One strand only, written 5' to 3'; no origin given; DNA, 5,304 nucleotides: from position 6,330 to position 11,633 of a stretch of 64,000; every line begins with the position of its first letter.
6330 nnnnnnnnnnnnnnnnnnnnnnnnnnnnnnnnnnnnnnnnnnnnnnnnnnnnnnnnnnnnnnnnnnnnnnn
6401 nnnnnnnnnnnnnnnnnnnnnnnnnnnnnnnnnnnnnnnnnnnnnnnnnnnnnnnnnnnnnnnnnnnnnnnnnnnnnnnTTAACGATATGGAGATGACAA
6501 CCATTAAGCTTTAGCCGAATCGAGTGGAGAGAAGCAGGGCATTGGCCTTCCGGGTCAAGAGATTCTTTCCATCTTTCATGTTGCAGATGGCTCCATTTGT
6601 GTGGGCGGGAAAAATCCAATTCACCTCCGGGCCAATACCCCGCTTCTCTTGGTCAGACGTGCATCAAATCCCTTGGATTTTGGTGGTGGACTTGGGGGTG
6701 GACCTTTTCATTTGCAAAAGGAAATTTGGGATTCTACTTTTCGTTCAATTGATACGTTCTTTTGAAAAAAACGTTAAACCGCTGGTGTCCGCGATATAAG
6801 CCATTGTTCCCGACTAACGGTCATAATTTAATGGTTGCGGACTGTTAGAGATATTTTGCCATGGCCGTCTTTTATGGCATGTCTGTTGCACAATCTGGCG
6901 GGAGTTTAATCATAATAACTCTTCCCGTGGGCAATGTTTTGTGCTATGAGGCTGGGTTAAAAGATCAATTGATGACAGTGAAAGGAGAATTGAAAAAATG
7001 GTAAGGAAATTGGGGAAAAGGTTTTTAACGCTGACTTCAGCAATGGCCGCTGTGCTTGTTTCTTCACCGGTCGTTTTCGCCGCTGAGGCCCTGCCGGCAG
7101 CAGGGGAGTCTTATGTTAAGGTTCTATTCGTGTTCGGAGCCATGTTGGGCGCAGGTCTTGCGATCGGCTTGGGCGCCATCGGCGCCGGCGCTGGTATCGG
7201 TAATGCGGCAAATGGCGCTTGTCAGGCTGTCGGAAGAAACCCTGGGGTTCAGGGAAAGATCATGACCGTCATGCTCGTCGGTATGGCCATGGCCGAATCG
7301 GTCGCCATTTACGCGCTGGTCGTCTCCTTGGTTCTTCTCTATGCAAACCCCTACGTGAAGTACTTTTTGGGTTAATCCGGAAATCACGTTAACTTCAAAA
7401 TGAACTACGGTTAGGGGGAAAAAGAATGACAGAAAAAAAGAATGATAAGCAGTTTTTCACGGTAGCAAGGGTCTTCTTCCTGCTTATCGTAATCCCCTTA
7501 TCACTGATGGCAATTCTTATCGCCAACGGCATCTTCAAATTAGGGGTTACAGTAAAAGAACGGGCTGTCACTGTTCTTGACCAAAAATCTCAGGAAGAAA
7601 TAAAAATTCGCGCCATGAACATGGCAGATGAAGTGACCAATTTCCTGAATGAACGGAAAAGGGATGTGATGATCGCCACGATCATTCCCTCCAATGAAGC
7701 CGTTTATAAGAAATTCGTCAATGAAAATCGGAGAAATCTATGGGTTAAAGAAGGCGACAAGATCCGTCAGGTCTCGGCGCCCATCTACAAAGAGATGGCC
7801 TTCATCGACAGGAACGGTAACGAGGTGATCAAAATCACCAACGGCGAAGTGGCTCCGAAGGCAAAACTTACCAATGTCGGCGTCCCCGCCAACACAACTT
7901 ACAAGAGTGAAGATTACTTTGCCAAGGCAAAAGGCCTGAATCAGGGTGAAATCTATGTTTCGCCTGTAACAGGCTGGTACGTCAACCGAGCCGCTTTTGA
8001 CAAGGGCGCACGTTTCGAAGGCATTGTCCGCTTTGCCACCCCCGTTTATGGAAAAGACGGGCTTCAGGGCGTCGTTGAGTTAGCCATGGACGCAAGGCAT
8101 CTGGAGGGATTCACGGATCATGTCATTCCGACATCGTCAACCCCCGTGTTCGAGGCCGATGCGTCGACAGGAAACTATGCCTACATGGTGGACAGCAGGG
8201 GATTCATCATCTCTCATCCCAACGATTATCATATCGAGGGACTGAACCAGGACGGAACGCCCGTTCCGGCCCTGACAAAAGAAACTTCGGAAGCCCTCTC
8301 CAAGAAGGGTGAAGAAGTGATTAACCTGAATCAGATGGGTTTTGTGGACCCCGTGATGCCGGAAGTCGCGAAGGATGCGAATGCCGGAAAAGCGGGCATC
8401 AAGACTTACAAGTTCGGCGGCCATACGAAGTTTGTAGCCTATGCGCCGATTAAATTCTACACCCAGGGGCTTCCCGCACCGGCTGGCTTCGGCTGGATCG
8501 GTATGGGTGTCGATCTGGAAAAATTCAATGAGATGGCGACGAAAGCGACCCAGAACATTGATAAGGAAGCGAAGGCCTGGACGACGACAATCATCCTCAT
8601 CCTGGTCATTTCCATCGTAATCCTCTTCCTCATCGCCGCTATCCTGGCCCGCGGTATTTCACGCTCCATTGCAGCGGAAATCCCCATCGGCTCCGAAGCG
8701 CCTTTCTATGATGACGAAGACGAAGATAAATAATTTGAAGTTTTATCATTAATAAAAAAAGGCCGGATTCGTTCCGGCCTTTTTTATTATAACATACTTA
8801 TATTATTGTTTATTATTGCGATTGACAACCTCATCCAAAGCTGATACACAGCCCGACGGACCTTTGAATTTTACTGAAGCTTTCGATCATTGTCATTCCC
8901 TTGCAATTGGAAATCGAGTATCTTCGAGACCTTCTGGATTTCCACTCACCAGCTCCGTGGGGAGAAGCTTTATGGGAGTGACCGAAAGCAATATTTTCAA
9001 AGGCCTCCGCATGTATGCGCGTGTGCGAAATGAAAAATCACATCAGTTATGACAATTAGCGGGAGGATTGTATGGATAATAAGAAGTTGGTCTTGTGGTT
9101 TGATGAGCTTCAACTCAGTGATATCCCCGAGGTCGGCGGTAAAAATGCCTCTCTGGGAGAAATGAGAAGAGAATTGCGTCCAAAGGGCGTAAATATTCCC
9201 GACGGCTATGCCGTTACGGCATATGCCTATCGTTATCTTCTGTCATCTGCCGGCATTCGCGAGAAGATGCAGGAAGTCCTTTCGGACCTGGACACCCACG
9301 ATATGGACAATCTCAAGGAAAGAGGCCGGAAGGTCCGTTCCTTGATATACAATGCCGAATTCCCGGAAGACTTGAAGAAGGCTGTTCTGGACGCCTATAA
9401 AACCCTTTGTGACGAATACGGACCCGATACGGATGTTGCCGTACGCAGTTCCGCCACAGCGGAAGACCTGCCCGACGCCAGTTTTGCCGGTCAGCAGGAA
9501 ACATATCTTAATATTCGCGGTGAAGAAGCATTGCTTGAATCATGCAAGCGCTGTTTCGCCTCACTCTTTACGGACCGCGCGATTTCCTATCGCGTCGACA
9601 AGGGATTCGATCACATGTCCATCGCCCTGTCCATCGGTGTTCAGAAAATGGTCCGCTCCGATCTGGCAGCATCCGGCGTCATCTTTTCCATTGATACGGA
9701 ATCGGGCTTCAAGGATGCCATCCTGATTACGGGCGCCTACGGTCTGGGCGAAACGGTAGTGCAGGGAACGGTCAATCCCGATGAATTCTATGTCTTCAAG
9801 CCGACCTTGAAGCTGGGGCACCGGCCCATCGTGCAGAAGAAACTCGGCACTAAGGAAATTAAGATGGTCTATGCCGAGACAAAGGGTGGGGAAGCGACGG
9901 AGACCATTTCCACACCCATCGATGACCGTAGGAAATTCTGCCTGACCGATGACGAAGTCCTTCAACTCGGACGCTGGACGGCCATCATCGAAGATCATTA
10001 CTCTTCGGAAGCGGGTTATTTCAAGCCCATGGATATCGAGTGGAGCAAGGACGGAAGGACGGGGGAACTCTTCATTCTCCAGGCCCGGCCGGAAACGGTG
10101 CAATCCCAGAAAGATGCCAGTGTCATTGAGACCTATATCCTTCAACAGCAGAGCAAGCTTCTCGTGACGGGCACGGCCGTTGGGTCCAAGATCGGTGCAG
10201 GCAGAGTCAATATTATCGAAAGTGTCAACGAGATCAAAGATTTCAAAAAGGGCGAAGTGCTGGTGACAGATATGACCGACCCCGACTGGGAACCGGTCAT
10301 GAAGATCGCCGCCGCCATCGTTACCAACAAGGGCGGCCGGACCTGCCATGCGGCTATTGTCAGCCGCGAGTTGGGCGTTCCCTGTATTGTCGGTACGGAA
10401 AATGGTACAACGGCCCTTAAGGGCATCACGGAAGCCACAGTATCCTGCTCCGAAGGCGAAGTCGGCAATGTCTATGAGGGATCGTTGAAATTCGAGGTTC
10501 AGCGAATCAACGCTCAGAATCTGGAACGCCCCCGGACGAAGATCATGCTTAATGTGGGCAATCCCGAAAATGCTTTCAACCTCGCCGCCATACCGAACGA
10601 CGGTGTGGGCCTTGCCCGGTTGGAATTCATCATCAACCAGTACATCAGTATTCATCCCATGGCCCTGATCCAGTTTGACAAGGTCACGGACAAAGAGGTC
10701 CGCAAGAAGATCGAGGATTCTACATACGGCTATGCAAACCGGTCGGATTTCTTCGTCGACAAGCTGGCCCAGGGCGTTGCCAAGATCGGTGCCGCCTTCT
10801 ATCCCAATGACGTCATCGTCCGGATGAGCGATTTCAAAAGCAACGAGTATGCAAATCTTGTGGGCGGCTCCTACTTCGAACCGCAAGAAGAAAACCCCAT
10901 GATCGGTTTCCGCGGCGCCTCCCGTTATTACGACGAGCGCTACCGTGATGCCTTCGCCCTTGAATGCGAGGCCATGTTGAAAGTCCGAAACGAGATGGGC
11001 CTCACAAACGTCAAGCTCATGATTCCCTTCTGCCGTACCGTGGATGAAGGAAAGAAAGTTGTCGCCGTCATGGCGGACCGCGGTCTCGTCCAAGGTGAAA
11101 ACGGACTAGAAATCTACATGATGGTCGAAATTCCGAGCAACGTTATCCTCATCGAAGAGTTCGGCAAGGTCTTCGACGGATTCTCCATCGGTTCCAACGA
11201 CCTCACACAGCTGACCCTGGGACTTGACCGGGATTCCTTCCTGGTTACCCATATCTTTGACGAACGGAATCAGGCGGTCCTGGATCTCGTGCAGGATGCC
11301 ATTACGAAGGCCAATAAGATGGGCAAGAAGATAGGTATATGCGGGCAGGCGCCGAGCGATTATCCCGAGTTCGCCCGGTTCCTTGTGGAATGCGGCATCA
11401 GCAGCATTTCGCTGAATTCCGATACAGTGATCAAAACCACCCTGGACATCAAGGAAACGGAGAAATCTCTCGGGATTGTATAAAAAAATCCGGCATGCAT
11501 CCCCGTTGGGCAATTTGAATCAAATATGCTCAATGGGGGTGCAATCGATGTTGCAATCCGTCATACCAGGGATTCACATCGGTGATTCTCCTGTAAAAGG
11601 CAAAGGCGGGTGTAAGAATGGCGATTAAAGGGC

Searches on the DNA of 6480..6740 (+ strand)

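Call 60: search_rna_families(source=window, start=6480, end=6740, threshold=evalue, max_evalue=10)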
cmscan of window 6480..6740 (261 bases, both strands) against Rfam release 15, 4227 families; matches with E-value up to 10: 2.
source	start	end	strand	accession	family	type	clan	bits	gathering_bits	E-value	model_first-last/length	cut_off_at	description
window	6541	6636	-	RF00439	SNORD87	Gene; snRNA; snoRNA; CD-box;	-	18.1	50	0.53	1-85/85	no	Small nucleolar RNA SNORD87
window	6490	6540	+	RF01122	sR39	Gene; snRNA; snoRNA; CD-box;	-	8.4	50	9.8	1-56/56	no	Small nucleolar RNA sR39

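Call 61: search_dna_similar(query=window:6500-6720:+, collection=plasmids, mode=distant, max_evalue=0.01)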
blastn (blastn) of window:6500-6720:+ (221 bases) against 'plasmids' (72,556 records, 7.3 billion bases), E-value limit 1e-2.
No match.

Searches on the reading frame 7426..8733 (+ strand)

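Call 35: search_protein_families(library=pfam, proteins=[window:7426-8733:+])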
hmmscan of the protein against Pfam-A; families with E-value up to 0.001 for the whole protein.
window:7426-8733:+ (435 aa): 1 family
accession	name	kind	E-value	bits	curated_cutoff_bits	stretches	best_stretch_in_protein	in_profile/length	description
PF02743.24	dCache_1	-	1.8e-08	34.7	45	1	119-344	66-232/240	Cache domain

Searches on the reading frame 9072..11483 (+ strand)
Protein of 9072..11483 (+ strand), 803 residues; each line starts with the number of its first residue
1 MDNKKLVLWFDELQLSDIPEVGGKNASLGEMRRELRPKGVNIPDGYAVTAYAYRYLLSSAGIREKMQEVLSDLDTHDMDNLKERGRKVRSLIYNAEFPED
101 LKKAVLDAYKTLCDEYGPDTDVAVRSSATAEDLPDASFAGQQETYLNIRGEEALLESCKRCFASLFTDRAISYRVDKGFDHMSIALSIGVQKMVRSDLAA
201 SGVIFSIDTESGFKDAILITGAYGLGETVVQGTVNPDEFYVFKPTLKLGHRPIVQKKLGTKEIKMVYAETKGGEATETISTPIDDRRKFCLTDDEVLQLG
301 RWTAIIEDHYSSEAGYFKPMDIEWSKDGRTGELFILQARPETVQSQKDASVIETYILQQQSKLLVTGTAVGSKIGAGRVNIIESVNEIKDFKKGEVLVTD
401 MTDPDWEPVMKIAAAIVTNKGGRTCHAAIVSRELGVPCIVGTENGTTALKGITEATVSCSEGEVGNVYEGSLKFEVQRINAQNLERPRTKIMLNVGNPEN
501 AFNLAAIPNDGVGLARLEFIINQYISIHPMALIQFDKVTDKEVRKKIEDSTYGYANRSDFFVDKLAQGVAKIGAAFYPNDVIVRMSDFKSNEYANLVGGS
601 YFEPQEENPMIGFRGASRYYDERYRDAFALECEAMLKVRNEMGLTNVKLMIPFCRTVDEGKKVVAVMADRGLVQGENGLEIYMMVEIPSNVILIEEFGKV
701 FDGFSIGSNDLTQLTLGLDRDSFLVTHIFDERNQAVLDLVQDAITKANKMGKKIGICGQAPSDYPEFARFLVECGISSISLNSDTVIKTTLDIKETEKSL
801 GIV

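Call 35: search_protein_families(library=pfam, proteins=[window:9072-11483:+])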
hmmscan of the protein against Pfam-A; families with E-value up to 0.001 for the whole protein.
window:9072-11483:+ (803 aa): 3 families
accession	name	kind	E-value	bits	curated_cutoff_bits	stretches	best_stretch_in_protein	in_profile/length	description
PF01326.24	PPDK_N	-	1.7e-122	409.3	27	1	19-352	2-320/328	Pyruvate phosphate dikinase, AMP/ATP-binding domain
PF02896.24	PEP-utilizers_C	-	9.7e-61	205.9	22.8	1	478-796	9-291/293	PEP-utilising enzyme, PEP-binding domain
PF00391.29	PEP-utilizers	-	1.4e-24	85.9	23.1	1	391-462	1-72/72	PEP-utilising enzyme, mobile domain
